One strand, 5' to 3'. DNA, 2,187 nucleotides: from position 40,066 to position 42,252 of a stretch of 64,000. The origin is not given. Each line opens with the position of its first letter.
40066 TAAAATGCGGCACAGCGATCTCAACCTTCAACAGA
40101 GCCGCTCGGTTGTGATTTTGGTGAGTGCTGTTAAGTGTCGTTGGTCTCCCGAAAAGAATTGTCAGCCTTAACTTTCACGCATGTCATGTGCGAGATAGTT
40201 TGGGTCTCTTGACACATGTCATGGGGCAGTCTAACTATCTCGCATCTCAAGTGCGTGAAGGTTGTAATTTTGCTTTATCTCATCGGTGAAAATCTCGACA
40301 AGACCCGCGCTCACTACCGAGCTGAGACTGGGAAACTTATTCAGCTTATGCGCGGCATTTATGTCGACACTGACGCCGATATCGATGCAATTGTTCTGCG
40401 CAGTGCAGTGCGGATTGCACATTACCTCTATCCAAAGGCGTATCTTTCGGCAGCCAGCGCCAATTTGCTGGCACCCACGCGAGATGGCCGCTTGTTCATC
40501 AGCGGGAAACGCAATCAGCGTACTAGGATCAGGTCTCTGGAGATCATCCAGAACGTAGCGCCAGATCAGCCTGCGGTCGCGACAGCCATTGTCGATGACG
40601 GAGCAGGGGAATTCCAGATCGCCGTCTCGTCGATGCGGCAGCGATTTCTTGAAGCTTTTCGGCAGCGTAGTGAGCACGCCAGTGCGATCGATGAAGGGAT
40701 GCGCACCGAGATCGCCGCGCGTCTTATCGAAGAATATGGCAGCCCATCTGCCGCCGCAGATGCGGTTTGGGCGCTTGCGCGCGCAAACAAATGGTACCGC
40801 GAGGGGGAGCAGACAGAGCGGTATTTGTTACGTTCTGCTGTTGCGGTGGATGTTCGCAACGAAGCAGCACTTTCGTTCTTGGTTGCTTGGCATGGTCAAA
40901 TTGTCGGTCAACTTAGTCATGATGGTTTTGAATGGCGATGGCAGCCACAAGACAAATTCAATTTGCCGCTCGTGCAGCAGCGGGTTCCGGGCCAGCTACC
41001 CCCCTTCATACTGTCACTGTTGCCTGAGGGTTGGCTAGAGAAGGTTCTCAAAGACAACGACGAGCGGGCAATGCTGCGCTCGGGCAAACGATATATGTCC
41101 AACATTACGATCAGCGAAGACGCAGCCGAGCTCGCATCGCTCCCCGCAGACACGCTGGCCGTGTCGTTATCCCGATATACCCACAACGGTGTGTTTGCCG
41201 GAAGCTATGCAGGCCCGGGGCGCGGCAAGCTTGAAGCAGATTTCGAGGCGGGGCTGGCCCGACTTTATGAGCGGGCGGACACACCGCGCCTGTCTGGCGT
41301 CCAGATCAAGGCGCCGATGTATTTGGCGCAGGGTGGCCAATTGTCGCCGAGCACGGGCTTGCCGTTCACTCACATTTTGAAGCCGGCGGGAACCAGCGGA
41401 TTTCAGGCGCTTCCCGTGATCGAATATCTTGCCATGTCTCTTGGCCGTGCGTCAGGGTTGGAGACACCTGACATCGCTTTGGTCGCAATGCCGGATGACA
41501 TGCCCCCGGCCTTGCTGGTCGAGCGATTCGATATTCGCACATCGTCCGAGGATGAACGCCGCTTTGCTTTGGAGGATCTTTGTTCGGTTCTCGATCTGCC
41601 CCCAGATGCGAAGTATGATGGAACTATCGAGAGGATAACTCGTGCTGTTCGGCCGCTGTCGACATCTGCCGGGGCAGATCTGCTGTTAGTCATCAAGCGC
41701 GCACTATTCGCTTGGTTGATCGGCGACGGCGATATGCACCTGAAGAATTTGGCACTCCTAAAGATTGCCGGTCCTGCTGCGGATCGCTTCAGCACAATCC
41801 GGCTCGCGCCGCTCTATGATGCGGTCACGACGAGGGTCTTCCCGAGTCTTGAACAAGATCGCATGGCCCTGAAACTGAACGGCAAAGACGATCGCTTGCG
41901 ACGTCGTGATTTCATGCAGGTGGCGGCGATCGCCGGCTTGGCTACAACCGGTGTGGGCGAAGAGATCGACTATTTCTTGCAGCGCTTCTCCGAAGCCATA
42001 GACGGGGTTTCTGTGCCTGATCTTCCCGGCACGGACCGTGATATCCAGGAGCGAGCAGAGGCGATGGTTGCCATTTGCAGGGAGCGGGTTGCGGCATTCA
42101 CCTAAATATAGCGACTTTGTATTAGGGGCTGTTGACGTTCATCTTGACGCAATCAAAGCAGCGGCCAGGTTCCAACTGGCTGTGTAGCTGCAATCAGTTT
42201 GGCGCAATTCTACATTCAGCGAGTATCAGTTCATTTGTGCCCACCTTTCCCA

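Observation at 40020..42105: HipA-family kinase fused to a ~215-aa N-terminal module (AbiEi-antitoxin-like?) with no HipB/Xre partner gene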

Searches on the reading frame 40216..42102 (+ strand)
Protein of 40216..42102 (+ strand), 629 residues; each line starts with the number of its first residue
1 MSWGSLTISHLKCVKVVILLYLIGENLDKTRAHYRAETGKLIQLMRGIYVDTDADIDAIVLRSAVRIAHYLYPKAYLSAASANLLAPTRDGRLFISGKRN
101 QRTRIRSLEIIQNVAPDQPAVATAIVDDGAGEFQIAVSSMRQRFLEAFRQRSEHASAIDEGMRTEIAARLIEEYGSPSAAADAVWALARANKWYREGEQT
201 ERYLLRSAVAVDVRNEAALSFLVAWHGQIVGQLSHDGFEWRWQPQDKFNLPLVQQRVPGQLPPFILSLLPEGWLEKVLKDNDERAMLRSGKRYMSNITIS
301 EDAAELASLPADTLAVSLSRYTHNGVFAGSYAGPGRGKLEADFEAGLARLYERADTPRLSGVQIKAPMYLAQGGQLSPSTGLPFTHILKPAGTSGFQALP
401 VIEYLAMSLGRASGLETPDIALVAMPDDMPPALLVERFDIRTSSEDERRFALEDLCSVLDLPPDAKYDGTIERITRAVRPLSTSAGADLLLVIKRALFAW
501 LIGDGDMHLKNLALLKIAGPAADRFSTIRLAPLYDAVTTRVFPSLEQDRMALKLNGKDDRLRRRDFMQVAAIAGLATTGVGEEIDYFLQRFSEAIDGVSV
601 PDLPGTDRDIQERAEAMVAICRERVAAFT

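Call 3: search_protein_families(library=pfam, proteins=[window:40216-42102:+], max_evalue=1)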
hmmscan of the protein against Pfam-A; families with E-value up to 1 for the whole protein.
window:40216-42102:+ (629 aa): 1 family
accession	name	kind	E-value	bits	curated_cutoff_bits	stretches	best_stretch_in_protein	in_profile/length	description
PF07804.18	HipA_C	-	1.3e-37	129.9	30.5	1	359-590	3-208/213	HipA-like C-terminal domain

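Call 4: search_protein_families(library=ncbifam, proteins=[window:40216-42102:+], max_evalue=1)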
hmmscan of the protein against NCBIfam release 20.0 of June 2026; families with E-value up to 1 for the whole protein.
window:40216-42102:+ (629 aa): 1 family
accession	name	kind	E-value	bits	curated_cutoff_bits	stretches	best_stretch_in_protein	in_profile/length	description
NF007297.0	PRK09775.1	equivalog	0.026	13.3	401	1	493-543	332-376/446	type II toxin-antitoxin system HipA family toxin YjjJ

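Call 5: search_protein_families(library=padloc, proteins=[window:40216-42102:+], max_evalue=1)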
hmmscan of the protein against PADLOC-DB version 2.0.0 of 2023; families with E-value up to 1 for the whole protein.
window:40216-42102:+ (629 aa): 4 families
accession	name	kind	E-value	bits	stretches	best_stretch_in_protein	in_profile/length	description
PDLC04340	PDC-M03A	-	0.006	14.1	1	403-538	50-169/280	-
PDLC02225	AbiEi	-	0.0086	13.8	1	26-82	29-78/198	AbiEi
PDLC02241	AbiEi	-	0.017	12.9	1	36-82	36-77/199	AbiEi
PDLC04339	PDC-M03A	-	0.018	12.4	1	493-537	138-175/293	-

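Call 6: find_homologous_proteins(query=window:40216-42102:+)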
Query window:40216-42102:+ (629 aa): 2291 proteins with E <= 0.001 among 8000 candidates; the best 120 are listed.
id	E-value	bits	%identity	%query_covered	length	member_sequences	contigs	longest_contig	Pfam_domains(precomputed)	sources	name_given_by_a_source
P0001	0.0e+0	1260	93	97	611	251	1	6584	PF07804.19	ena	-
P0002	0.0e+0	1230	89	98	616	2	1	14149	PF07804.19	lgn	-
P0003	0.0e+0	1170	85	98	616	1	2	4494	PF07804.19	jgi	-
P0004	0.0e+0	1133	82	98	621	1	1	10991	PF07804.19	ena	-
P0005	0.0e+0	1131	83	97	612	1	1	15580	PF07804.19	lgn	-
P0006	0.0e+0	1118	82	97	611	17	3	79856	PF07804.19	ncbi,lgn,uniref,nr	ncbi:serine/threonine-protein kinase HipA [Pseudosulfitobacter pseudonitzschiae]|uniref:Phosphatidyl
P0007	0.0e+0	1101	81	97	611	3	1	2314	PF07804.19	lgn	-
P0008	0.0e+0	1083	79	98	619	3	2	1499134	PF07804.19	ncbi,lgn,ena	-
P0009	0.0e+0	1071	79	97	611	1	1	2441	PF07804.19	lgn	-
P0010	0.0e+0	1065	77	98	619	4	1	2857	PF07804.19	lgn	-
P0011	0.0e+0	1063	78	97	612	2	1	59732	PF07804.19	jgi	jgi:serine/threonine-protein kinase HipA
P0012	0.0e+0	1046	76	97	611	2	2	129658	PF07804.19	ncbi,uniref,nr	ncbi:hypothetical protein P775_01035 [Puniceibacterium antarcticum]|uniref:HipA-like C-terminal doma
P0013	1.5e-293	993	71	97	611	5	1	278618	PF07804.19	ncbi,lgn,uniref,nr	ncbi:hypothetical protein SIAM614_02656 [Stappia aggregata IAM 12614]|uniref:HipA-like C-terminal do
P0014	3.0e-290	982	71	98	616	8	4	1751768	PF07804.19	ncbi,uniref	ncbi:type II toxin-antitoxin system HipA family toxin [Nisaea sp.]|uniref:type II toxin-antitoxin sy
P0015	2.2e-289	979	72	97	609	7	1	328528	PF07804.19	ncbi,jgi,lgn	-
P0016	6.5e-289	978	71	98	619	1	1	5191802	PF07804.19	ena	-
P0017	2.1e-287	973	71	97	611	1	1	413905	PF07804.19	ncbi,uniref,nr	ncbi:type II toxin-antitoxin system HipA family toxin [Chelativorans alearense]|uniref:type II toxin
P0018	5.9e-287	971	69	98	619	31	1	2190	PF07804.19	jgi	jgi:serine/threonine-protein kinase HipA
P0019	6.3e-287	971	72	97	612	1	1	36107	PF07804.19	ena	-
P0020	8.2e-287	971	72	98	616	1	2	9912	PF07804.19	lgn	-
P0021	1.4e-286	970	72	97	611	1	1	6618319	PF07804.19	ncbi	ncbi:type II toxin-antitoxin system HipA family toxin [Roseibium sp. M-1]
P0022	2.5e-286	969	70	99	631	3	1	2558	PF07804.19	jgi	jgi:serine/threonine-protein kinase HipA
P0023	1.5e-285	966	70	97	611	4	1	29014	PF07804.19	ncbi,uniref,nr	ncbi:type II toxin-antitoxin system HipA family toxin [Roseibium aggregatum]|uniref:Type II toxin-an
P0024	7.4e-285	964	71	97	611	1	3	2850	PF07804.19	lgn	-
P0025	1.3e-284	963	70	97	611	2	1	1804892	PF07804.19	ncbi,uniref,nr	ncbi:serine/threonine-protein kinase HipA [Breoghania corrubedonensis]|uniref:Serine/threonine-prote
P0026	2.2e-284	963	71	97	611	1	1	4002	PF07804.19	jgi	jgi:serine/threonine-protein kinase HipA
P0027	1.4e-283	960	70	97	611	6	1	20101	PF07804.19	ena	-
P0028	2.3e-283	959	71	97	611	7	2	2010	PF07804.19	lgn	-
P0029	4.0e-283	958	70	97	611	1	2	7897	PF07804.19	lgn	-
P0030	5.7e-283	958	70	97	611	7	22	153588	PF07804.19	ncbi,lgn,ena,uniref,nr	ncbi:type II toxin-antitoxin system HipA family toxin [Phycobacter azelaicus]|uniref:type II toxin-a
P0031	6.8e-283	958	71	98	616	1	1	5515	PF07804.19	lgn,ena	-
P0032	1.5e-282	957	71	97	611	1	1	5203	PF07804.19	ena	-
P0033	2.7e-282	956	70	97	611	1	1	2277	PF07804.19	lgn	-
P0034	9.7e-282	954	68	97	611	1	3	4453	PF07804.19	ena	-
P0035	1.5e-281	953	69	98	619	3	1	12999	PF07804.19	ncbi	-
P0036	6.9e-281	951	69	97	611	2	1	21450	PF07804.19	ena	-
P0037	8.5e-281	951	70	97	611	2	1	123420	PF07804.19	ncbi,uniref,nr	ncbi:HipA domain-containing protein [Hoeflea sp. IMCC20628]|uniref:type II toxin-antitoxin system Hi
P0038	1.2e-280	950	70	97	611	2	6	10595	PF07804.19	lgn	-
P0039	2.5e-280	949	69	97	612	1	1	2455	PF07804.19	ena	-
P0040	3.0e-280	949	68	98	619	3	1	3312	PF07804.19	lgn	-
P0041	6.9e-280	948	69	97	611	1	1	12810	PF07804.19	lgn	-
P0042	7.9e-280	948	70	97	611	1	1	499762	PF07804.19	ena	-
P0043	7.1e-279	944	68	98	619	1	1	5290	PF07804.19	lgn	-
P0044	8.1e-279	944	70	97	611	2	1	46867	PF07804.19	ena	-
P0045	1.2e-278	944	68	97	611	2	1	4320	PF07804.19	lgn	-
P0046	9.1e-278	941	68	97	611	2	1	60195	PF07804.19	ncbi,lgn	-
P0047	1.1e-277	941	68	97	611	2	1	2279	PF07804.19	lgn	-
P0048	1.7e-277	940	68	97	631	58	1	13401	PF07804.19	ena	-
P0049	5.5e-277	938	68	97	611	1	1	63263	PF07804.19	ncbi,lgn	ncbi:MAG: hypothetical protein Kow0026_21050 [Oricola sp.]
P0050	6.1e-277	938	68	97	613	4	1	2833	PF07804.19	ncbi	-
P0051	5.7e-276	935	68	98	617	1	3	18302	PF07804.19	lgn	-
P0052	8.7e-276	934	67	98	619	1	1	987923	PF07804.19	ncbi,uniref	ncbi:type II toxin-antitoxin system HipA family toxin [Psychromarinibacter sp. S121]|uniref:type II 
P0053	1.0e-275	934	68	97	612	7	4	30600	PF07804.19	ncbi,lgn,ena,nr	ncbi:MAG TPA: HipA domain-containing protein [Planctomycetota bacterium]|nr:HipA domain-containing p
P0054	2.7e-275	933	68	97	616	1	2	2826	PF07804.19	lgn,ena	-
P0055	4.6e-275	932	68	97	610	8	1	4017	PF07804.19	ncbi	-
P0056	5.4e-275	932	68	97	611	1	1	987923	PF07804.19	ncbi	-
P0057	7.6e-275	931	67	97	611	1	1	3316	PF07804.19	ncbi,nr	ncbi:MAG: HipA domain-containing protein [Gammaproteobacteria bacterium]|nr:HipA domain-containing p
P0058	1.4e-274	930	68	97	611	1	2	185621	PF07804.19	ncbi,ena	-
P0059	1.6e-274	930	67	97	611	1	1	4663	PF07804.19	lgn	-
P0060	2.3e-274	929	67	97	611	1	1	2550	PF07804.19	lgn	-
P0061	5.0e-274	928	67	97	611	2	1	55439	PF07804.19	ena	-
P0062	1.1e-273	927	67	97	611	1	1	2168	PF07804.19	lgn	-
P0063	1.3e-273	927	68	97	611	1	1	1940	PF07804.19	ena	-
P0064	3.4e-273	926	67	97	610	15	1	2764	PF07804.19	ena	-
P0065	7.1e-273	925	67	97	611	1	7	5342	PF07804.19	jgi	jgi:serine/threonine-protein kinase HipA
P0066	8.4e-273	924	67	97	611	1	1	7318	PF07804.19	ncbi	-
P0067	1.3e-272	924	67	97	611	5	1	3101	PF07804.19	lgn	-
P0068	5.4e-272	922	67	97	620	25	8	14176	PF07804.19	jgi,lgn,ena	jgi:serine/threonine-protein kinase HipA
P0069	7.9e-272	921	67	97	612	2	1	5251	PF07804.19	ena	-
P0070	1.3e-271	920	66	97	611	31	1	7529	PF07804.19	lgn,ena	-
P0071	2.0e-271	920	67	97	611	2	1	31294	PF07804.19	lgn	-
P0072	4.3e-271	919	65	98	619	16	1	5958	PF07804.19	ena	-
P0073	9.5e-271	918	67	97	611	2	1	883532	PF07804.19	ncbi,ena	-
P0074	1.1e-270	917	66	97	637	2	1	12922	PF07804.19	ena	-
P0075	1.4e-270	917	67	97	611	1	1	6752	PF07804.19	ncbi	-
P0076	1.6e-270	917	65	98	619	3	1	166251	PF07804.19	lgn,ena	-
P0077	1.7e-270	917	66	97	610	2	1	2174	PF07804.19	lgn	-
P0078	3.0e-270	916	67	97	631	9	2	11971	PF07804.19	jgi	jgi:serine/threonine-protein kinase HipA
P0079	3.2e-270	916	67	97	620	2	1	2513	PF07804.19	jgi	jgi:serine/threonine-protein kinase HipA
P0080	3.6e-270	916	65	97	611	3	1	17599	PF07804.19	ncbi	ncbi:type II toxin-antitoxin system HipA family toxin [Profundibacter sp.]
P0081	6.3e-270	915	67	97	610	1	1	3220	PF07804.19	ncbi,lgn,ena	-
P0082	7.4e-270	915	67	97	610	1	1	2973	PF07804.19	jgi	-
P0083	1.7e-269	913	67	97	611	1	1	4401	PF07804.19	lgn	-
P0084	1.7e-269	913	66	97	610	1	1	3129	PF07804.19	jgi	-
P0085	2.0e-269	913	67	97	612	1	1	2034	PF07804.19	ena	-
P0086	2.2e-269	913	67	97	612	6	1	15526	PF07804.19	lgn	-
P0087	2.5e-269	913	67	97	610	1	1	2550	PF07804.19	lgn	-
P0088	2.6e-269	913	66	97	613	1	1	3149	PF07804.19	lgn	-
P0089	5.2e-269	912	66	97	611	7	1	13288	PF07804.19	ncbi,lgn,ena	-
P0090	6.1e-269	912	67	97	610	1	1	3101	PF07804.19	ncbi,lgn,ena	-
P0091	6.3e-269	912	67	97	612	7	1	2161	PF07804.19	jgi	-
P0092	7.1e-269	911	67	97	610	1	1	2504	PF07804.19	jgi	-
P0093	1.1e-268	911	66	97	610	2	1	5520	PF07804.19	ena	-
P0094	1.3e-268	911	66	97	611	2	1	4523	PF07804.19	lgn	-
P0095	2.1e-268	910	69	93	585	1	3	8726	PF07804.19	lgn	-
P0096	2.6e-268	910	67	97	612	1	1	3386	PF07804.19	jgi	jgi:serine/threonine-protein kinase HipA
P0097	3.8e-268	909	67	97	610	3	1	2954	PF07804.19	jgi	jgi:serine/threonine-protein kinase HipA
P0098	4.3e-268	909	67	97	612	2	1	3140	PF07804.19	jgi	jgi:serine/threonine-protein kinase HipA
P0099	9.1e-268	908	66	99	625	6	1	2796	PF07804.19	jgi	jgi:serine/threonine-protein kinase HipA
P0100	1.1e-267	907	66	97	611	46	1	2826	PF07804.19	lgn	-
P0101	2.3e-267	906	66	97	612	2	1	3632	PF07804.19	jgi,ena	jgi:serine/threonine-protein kinase HipA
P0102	2.6e-267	906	67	96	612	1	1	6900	PF07804.19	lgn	-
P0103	4.0e-267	906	67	97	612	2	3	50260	PF07804.19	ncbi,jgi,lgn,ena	jgi:serine/threonine-protein kinase HipA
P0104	5.4e-267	905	67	97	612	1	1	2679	PF07804.19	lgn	-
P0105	7.9e-267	905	67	97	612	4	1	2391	PF07804.19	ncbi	-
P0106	1.4e-266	904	67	97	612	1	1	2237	PF07804.19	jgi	jgi:serine/threonine-protein kinase HipA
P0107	1.8e-266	903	67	97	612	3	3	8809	PF07804.19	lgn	-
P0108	2.5e-266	903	67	97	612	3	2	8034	PF07804.19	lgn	-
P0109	2.8e-266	903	67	97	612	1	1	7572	PF07804.19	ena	-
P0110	2.9e-266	903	64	99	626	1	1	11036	PF07804.19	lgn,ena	-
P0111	3.0e-266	903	67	97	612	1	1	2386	PF07804.19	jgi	-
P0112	3.6e-266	902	67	97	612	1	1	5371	PF07804.19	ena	-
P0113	3.8e-266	902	67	97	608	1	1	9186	PF07804.19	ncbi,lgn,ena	-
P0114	4.7e-266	902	66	97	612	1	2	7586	PF07804.19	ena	-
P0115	5.9e-266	902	67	97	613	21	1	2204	PF07804.19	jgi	jgi:serine/threonine-protein kinase HipA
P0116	6.2e-266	902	66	99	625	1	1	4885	PF07804.19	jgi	jgi:serine/threonine-protein kinase HipA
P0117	1.1e-265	901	66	97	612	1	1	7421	PF07804.19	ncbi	-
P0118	1.2e-265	901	67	97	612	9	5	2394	PF07804.19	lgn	-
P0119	1.3e-265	901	66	97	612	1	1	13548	PF07804.19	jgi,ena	-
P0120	1.4e-265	901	67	97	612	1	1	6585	PF07804.19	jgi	jgi:serine/threonine-protein kinase HipA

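Call 16: find_encoding_contigs(protein=P0006, flank=6000, max_places=3)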
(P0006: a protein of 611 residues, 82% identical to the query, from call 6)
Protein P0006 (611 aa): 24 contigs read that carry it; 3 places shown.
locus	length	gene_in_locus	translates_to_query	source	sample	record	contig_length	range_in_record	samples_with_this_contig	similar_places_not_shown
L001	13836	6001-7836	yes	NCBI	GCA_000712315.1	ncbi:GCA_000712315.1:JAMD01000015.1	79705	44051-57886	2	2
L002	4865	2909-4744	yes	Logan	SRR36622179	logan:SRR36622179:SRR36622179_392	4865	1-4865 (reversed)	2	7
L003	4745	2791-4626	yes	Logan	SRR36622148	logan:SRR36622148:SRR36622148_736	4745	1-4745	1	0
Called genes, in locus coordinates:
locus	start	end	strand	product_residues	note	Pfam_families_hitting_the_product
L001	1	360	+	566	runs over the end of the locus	PF02776:TPP_enzyme_N, PF00205:TPP_enzyme_M, PF02775:TPP_enzyme_C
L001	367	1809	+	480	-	PF01565:FAD_binding_4, PF02913:FAD-oxidase_C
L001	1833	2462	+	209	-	PF02798:GST_N, PF13417:GST_N_3, PF13409:GST_N_2, PF00043:GST_C, PF13410:GST_C_2 (weak)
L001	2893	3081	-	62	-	-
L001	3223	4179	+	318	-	PF26965:MimR_N, PF01590:GAF, PF02954:HTH_8, PF13384:HTH_23 (weak), PF13518:HTH_28 (weak), PF13556:HTH_30 (weak)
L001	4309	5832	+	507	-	PF00171:Aldedh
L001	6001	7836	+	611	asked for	PF07804:HipA_C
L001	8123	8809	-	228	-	PF01144:CoA_trans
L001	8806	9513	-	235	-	PF01144:CoA_trans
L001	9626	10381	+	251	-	PF09339:HTH_IclR, PF01614:IclR_C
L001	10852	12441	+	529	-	PF12770:CHAT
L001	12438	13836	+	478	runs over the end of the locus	-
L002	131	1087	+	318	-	PF26965:MimR_N, PF01590:GAF, PF02954:HTH_8, PF13384:HTH_23 (weak), PF13518:HTH_28 (weak), PF13556:HTH_30 (weak)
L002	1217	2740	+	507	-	PF00171:Aldedh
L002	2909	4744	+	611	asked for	PF07804:HipA_C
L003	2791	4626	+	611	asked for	PF07804:HipA_C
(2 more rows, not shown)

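Call 17: find_encoding_contigs(protein=P0014, flank=6000, max_places=3)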
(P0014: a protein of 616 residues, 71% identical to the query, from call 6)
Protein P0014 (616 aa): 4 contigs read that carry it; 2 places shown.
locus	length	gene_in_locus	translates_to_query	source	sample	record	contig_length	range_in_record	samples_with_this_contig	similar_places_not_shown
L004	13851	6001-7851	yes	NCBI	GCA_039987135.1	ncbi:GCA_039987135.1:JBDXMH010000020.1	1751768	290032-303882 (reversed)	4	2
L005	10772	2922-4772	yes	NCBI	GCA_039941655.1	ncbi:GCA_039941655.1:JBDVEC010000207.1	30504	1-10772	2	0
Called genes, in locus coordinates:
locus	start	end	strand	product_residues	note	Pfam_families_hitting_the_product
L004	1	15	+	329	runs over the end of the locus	PF00892:EamA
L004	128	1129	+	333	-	PF00892:EamA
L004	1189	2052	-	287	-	PF00126:HTH_1, PF03466:LysR_substrate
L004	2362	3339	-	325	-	PF00389:2-Hacid_dh, PF02826:2-Hacid_dh_C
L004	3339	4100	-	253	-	PF03328:HpcH_HpaI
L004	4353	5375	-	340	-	PF01118:Semialdhyde_dh, PF22698:Semialdhyde_dhC_1, PF02774:Semialdhyde_dhC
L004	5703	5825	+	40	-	-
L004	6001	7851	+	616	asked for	PF07804:HipA_C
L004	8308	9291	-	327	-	PF04955:HupE_UreJ (weak), PF13795:HupE_UreJ_2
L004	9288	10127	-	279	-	PF13145:Rotamase_2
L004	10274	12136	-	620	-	PF12228:DUF3604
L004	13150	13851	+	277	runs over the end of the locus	-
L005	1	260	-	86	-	?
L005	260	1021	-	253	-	PF03328:HpcH_HpaI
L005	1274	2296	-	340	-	PF01118:Semialdhyde_dh, PF22698:Semialdhyde_dhC_1, PF02774:Semialdhyde_dhC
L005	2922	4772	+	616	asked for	PF07804:HipA_C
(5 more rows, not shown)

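Call 18: search_solved_structures(query=window:40270-42102:+, max_evalue=1, show_alignments=2)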
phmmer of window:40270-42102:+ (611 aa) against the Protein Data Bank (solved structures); distinct sequences matched with E-value up to 1: 19.
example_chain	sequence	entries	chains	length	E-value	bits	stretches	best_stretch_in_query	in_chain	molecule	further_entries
8ezr_B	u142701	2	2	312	1.3e-17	66.7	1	367-578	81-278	HipT(Lp)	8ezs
7vkb_A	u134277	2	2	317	1.4e-17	66.6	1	367-578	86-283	HipA_C domain-containing protein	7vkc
7wcf_A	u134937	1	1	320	5.1e-17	64.8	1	367-578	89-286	HipA_C domain-containing protein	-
2wiu_A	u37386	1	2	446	1e-10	44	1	363-580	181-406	PROTEIN HIPA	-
3tpd_A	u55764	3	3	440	3.9e-10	42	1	363-580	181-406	Serine/threonine-protein kinase HipA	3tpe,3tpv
4yg7_D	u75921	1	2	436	6.5e-10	41.3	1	363-580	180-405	Serine/threonine-protein kinase HipA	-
3fbr_A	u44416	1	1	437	6.5e-10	41.3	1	363-580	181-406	Serine/threonine-protein kinase toxin HipA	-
3dnt_A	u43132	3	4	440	6.6e-10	41.3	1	363-580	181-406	Protein hipA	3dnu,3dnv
5k98_A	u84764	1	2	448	6.9e-10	41.2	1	363-580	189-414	Serine/threonine-protein kinase HipA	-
3hzi_A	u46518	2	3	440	2.6e-09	39.3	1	363-580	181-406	Protein hipA | Serine/threonine-protein kinase HipA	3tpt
3tpb_A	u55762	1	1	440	2.7e-09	39.3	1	363-580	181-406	Serine/threonine-protein kinase HipA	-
7ab3_C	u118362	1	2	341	8e-05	24.5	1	342-536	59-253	HipA_C domain-containing protein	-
7ab4_C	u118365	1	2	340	0.00013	23.8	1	367-536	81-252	HipA_C domain-containing protein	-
7ab4_B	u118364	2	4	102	0.00036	22.4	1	205-260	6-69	Couple_hipA domain-containing protein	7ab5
7ab3_B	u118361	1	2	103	0.00036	22.3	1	205-260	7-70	Couple_hipA domain-containing protein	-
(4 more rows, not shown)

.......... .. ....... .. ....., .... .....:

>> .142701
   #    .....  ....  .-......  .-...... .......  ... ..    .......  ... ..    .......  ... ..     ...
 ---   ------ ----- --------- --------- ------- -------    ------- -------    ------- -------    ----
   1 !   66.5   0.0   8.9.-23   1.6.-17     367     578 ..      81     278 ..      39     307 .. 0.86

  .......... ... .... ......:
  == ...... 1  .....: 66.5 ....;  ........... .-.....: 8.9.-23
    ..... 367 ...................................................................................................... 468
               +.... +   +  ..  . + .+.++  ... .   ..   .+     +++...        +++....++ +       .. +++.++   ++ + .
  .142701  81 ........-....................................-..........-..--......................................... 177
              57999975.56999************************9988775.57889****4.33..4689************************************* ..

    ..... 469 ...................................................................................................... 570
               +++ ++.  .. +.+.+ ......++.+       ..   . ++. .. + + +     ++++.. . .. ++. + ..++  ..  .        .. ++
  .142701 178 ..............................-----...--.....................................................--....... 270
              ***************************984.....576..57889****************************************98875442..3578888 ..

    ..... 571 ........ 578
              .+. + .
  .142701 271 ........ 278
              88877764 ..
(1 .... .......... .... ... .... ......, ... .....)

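Call 22: find_encoding_contigs(protein=P0001, flank=6000, max_places=3)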
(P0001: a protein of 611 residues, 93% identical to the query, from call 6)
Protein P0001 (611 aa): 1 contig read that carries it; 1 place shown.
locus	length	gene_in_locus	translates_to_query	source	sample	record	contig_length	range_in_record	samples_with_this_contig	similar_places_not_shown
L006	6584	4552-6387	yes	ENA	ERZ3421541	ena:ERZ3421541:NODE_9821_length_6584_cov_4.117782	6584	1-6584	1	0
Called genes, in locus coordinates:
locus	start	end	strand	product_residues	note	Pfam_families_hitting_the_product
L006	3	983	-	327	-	?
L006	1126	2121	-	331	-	PF02195:ParB_N, PF07506:RepB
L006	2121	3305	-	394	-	PF01656:CbiA, PF06564:CBP_BcsQ (faint), PF09140:MipZ (weak), PF10609:ParA (faint), PF13614:AAA_31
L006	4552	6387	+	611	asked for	PF07804:HipA_C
